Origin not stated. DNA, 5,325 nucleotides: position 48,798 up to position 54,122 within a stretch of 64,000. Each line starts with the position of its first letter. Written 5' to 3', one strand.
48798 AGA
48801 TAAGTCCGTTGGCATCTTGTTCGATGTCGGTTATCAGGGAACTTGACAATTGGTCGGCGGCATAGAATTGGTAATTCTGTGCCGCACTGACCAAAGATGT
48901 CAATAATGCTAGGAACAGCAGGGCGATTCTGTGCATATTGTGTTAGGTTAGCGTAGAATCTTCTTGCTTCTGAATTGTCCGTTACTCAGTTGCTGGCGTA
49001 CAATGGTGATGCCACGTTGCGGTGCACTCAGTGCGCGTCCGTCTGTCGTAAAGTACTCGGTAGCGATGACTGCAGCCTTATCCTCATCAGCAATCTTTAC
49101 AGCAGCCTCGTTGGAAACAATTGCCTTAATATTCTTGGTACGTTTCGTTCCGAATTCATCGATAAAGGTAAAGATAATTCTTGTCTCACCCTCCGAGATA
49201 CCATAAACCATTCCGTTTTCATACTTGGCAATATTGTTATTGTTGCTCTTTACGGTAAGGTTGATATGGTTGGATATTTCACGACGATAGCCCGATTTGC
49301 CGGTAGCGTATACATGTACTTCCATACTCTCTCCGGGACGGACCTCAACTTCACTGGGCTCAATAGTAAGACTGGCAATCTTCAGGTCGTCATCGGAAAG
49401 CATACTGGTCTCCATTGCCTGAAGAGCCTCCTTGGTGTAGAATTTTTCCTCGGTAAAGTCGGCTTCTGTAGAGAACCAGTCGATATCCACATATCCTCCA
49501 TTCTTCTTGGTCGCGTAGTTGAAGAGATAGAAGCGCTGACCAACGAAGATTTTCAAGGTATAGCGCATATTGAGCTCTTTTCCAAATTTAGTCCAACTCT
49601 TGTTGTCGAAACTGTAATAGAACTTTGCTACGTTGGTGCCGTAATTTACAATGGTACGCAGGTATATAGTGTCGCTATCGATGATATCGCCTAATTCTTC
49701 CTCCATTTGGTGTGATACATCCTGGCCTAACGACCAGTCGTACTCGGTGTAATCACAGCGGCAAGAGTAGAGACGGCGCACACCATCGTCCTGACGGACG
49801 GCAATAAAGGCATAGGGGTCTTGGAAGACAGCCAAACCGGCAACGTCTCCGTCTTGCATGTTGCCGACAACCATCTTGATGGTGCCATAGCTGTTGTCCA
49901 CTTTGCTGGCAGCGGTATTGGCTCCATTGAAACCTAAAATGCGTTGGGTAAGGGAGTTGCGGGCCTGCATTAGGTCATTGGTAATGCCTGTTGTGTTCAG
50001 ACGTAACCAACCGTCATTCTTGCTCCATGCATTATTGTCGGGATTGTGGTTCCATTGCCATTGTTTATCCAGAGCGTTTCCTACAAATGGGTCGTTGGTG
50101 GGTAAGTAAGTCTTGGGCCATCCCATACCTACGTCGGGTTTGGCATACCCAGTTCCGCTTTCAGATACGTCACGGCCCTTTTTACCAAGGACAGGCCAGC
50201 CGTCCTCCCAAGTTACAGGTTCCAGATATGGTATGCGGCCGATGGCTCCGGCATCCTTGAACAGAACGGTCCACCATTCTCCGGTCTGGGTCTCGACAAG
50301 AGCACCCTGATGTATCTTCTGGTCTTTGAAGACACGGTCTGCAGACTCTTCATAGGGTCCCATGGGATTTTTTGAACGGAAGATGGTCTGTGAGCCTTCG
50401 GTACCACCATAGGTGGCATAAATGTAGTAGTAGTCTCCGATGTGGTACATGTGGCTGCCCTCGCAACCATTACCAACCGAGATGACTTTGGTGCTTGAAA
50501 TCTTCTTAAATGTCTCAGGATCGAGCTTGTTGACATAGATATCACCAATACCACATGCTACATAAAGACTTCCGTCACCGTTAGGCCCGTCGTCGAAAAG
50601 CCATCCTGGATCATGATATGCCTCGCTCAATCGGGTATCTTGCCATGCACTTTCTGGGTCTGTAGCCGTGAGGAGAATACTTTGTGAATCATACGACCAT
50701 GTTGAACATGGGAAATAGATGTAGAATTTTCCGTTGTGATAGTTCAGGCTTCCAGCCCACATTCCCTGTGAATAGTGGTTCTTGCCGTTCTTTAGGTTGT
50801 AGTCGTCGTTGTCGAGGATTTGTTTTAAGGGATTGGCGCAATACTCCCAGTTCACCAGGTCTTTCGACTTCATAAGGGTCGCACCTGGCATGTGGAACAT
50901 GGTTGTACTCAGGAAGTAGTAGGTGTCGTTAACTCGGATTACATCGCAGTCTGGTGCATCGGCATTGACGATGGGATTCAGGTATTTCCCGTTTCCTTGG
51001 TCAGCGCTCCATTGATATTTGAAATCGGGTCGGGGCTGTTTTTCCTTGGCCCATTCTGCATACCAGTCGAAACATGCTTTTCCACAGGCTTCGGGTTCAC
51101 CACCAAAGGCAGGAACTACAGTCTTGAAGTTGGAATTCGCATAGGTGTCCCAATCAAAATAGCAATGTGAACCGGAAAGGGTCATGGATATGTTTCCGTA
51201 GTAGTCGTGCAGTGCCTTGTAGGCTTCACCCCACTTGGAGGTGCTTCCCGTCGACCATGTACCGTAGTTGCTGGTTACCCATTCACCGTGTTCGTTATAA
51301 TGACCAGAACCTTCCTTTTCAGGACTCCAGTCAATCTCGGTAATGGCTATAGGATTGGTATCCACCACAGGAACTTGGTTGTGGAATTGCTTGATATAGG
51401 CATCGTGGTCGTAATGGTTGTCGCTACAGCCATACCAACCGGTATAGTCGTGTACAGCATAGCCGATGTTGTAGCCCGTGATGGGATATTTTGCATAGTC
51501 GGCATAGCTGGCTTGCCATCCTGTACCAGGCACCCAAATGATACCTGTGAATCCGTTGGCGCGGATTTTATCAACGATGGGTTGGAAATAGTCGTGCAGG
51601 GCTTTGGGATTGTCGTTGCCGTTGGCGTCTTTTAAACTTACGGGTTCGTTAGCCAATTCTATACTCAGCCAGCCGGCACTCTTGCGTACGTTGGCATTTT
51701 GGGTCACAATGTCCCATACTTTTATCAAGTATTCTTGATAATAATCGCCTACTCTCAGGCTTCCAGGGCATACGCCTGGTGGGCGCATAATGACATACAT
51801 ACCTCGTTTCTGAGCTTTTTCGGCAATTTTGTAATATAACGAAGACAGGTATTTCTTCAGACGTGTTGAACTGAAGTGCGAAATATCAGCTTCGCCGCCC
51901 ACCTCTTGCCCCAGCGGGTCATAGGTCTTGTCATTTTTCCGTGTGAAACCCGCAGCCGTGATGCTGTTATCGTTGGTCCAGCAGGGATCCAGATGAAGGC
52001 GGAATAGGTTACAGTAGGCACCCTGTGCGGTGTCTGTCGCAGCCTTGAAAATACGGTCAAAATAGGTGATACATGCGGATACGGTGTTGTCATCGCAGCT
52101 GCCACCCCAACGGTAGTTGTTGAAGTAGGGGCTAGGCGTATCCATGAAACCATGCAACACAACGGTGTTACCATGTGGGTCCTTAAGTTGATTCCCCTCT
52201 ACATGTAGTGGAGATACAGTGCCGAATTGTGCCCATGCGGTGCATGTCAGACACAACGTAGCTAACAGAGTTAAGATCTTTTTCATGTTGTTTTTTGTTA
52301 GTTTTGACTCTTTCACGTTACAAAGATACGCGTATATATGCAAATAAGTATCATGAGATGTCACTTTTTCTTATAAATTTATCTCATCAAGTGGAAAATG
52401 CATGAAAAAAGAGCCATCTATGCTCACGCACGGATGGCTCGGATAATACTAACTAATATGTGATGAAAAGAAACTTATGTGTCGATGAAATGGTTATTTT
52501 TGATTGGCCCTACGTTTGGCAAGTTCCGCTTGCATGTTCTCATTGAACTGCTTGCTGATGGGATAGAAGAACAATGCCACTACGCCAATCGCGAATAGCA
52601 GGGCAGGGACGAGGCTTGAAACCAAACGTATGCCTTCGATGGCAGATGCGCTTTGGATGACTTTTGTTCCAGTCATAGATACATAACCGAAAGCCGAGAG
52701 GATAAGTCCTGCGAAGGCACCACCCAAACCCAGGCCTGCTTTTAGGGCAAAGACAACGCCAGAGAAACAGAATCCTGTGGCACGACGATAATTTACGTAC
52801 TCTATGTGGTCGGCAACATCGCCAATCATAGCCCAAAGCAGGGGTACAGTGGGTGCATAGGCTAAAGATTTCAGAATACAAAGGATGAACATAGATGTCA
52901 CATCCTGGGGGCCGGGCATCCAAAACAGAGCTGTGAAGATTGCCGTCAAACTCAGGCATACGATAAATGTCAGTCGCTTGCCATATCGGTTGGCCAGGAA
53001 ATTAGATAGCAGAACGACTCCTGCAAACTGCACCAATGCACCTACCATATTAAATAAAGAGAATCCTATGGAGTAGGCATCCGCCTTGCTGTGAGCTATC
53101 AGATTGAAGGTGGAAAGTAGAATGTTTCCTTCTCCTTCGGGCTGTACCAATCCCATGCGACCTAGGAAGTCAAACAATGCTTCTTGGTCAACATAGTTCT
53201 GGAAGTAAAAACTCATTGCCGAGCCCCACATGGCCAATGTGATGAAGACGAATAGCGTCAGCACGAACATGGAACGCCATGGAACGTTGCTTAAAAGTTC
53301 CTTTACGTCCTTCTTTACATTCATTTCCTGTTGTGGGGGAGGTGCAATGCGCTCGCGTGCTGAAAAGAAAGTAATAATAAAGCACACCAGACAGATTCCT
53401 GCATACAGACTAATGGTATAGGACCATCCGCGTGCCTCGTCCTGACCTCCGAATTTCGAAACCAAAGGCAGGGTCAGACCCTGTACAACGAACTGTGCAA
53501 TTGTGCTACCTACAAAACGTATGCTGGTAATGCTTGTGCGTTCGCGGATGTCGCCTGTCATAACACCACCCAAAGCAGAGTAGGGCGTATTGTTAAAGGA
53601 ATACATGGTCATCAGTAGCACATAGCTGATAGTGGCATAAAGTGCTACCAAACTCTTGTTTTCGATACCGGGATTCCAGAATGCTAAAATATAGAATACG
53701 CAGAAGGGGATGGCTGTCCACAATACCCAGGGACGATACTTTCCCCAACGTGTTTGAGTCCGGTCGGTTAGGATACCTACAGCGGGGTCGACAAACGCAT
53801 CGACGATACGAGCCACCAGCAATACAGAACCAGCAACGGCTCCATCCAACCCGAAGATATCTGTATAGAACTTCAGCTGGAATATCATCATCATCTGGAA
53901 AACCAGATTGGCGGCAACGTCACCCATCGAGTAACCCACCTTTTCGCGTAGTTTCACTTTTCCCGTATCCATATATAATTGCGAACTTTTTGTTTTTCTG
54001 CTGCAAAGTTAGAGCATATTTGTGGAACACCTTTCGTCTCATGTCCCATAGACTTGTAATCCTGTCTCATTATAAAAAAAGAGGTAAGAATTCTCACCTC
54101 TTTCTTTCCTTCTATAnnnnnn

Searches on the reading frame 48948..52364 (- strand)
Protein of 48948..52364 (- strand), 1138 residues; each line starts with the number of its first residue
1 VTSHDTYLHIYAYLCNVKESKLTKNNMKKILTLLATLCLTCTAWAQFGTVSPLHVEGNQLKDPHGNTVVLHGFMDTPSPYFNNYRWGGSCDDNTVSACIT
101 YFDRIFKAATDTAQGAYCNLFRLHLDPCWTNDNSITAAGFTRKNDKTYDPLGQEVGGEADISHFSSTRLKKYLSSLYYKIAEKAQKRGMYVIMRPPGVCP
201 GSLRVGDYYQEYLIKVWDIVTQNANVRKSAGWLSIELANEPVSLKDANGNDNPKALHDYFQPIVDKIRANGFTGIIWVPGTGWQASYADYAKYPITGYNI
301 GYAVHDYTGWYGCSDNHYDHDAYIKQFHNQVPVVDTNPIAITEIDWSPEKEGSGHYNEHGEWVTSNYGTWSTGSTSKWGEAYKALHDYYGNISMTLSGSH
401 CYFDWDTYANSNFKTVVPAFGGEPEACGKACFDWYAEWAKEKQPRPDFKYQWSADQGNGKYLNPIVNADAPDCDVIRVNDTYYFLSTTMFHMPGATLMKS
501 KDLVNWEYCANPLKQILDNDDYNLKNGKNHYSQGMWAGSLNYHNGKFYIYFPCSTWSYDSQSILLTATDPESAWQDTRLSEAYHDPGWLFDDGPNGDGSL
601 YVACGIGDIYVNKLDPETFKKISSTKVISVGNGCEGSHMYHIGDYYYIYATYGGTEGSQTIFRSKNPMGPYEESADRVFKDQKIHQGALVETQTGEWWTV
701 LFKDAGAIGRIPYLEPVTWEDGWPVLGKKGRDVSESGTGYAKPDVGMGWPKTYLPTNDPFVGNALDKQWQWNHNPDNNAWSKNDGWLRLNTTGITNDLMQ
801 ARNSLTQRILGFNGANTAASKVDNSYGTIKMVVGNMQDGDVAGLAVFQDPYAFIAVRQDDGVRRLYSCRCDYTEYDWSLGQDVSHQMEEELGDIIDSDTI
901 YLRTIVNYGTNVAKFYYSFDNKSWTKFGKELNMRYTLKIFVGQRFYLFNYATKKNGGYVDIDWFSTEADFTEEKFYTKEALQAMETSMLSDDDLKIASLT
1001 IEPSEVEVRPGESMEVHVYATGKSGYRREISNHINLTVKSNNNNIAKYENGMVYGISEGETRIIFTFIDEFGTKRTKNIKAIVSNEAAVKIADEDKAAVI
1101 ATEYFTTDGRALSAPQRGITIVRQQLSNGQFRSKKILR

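Call 8: search_protein_families(library=pfam, proteins=[window:48948-52364:-], max_evalue=0.001)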
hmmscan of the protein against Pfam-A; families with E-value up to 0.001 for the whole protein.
window:48948-52364:- (1138 aa): 3 families
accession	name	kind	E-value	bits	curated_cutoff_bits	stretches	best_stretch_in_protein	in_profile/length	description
PF04616.20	Glyco_hydro_43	-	4.4e-43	148.1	32.2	1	461-724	1-288/288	Glycosyl hydrolases family 43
PF17851.8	GH43_C2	-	2.6e-29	102.8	22.7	1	758-966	2-202/203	Beta xylosidase C-terminal Concanavalin A-like domain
PF00150.24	Cellulase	-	1.4e-12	48.1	23.5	1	168-345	55-237/272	Cellulase (glycosyl hydrolase family 5)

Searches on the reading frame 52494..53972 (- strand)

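Call 8: search_protein_families(library=pfam, proteins=[window:52494-53972:-], max_evalue=0.001)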
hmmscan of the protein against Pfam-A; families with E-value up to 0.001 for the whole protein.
window:52494-53972:- (492 aa): 2 families
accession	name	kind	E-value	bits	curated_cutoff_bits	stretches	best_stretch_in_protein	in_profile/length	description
PF13347.12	MFS_2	-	5.5e-89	299.1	27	2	13-270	1-264/427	MFS/sugar transport protein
PF07690.21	MFS_1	-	1.8e-15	57.2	33.4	2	27-259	13-227/347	Major Facilitator Superfamily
